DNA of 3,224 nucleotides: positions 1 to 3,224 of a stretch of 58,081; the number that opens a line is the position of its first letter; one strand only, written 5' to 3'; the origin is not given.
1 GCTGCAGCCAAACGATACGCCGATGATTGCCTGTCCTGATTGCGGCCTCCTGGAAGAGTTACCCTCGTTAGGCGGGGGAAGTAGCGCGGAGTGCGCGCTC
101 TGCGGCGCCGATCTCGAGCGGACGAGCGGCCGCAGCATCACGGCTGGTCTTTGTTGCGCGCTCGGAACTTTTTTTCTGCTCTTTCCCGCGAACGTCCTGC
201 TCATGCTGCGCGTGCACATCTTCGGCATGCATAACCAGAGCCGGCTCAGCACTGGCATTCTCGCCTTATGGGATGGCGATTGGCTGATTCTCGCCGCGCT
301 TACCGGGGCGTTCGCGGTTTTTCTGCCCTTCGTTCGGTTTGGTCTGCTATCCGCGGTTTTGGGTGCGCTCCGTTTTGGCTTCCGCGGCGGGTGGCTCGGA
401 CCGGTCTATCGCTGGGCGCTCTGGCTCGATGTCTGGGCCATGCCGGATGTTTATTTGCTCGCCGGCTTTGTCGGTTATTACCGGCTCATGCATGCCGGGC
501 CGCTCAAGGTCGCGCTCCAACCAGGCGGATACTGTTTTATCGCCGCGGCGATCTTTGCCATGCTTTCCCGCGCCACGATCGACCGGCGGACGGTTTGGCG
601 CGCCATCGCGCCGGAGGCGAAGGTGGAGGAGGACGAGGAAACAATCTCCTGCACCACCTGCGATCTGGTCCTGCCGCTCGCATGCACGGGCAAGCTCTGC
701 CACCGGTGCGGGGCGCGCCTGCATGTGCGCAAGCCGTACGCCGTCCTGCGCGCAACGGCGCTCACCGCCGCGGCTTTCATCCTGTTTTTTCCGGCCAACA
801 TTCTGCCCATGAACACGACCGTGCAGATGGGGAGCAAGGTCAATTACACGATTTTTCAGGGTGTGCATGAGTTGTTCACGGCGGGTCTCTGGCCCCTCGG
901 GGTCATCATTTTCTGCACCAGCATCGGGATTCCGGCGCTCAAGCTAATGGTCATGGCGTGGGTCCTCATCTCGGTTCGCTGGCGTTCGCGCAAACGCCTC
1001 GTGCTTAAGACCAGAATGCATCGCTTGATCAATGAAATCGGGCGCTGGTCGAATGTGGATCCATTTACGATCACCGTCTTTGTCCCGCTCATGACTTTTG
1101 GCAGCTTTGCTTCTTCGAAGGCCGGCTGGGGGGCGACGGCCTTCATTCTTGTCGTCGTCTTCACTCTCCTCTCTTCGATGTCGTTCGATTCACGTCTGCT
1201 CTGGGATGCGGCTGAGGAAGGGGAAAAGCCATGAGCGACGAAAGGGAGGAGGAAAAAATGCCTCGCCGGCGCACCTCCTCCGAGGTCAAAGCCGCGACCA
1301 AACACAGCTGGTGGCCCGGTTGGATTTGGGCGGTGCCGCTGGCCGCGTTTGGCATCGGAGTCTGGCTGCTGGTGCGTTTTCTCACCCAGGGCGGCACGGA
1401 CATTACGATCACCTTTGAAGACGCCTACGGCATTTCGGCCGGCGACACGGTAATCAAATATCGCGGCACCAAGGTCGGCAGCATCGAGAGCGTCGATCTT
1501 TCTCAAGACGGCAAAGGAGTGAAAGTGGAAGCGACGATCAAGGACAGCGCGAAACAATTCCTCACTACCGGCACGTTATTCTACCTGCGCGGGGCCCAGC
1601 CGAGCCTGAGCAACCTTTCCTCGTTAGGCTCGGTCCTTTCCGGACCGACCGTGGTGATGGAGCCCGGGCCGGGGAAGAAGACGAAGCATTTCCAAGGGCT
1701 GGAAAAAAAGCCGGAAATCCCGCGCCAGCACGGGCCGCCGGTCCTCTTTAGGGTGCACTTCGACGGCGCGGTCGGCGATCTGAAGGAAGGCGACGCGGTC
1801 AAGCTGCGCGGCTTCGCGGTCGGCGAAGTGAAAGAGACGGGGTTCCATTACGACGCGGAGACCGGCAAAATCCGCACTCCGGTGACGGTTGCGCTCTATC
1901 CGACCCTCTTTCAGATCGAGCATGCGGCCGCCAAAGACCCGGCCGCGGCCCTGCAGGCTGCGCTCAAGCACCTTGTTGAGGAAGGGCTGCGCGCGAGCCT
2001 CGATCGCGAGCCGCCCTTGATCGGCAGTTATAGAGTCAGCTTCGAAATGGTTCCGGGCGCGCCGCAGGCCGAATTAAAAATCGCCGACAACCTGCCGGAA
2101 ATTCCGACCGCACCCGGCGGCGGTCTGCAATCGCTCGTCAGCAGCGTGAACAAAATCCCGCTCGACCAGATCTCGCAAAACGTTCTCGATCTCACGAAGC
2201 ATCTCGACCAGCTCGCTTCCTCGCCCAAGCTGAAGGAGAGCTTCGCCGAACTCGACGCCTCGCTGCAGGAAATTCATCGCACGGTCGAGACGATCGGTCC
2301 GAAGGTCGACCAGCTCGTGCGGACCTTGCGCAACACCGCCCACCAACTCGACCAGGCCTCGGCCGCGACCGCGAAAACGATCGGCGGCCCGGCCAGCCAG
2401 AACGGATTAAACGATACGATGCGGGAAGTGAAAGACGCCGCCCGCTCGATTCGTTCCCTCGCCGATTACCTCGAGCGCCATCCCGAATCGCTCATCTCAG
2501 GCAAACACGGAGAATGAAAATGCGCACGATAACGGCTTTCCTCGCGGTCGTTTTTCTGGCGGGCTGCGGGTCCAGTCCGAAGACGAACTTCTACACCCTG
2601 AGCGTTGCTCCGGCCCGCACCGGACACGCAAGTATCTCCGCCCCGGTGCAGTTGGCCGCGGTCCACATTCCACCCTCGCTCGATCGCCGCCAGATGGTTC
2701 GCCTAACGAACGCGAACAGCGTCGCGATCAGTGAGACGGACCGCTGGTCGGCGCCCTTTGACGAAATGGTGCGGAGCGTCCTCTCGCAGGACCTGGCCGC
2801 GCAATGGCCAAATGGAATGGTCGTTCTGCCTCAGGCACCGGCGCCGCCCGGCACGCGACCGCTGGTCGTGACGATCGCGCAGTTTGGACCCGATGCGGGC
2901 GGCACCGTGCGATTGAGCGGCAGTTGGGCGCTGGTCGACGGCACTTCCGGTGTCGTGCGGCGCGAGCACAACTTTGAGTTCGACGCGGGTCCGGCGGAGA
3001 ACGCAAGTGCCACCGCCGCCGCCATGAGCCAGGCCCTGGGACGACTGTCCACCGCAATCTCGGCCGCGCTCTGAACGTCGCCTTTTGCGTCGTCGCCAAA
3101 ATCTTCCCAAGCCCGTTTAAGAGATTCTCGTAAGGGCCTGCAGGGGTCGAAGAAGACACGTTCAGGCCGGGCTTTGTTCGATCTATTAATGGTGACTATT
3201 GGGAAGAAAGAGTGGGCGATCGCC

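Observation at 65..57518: Hyper-abundant 8/9-mer (G)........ in genes and spacers, both orientations, about one per 0.9 kb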

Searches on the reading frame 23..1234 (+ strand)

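Call 6: search_protein_families(library=pfam, proteins=[window:23-1234:+])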
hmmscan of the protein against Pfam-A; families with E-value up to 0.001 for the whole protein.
window:23-1234:+ (403 aa): 1 family
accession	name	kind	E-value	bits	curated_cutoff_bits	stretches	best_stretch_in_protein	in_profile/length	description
PF04403.18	PqiA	-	6.6e-67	224.7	23.8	2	243-397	3-155/156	Paraquat-inducible protein A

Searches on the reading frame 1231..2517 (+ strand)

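Call 6: search_protein_families(library=pfam, proteins=[window:1231-2517:+])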
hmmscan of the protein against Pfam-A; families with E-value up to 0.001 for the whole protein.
window:1231-2517:+ (428 aa): 1 family
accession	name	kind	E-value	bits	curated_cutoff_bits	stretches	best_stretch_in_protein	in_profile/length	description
PF02470.25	MlaD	-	1.2e-21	77.2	25.1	2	55-128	2-64/81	MlaD protein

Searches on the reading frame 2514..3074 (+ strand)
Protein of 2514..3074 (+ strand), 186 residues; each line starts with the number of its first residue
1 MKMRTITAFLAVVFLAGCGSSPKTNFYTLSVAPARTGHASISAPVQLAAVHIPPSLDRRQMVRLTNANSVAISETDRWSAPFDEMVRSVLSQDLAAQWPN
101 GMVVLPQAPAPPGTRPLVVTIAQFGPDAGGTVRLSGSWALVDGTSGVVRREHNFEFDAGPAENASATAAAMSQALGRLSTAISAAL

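Call 44: search_protein_families(library=pfam, proteins=[window:2514-3074:+], max_evalue=0.01)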
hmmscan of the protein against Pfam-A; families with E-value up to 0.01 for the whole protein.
window:2514-3074:+ (186 aa): 1 family
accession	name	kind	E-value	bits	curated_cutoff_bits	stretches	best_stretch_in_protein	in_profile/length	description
PF03886.18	ABC_trans_aux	-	7.4e-31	107.3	26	1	27-182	1-160/161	ABC-type transport auxiliary lipoprotein component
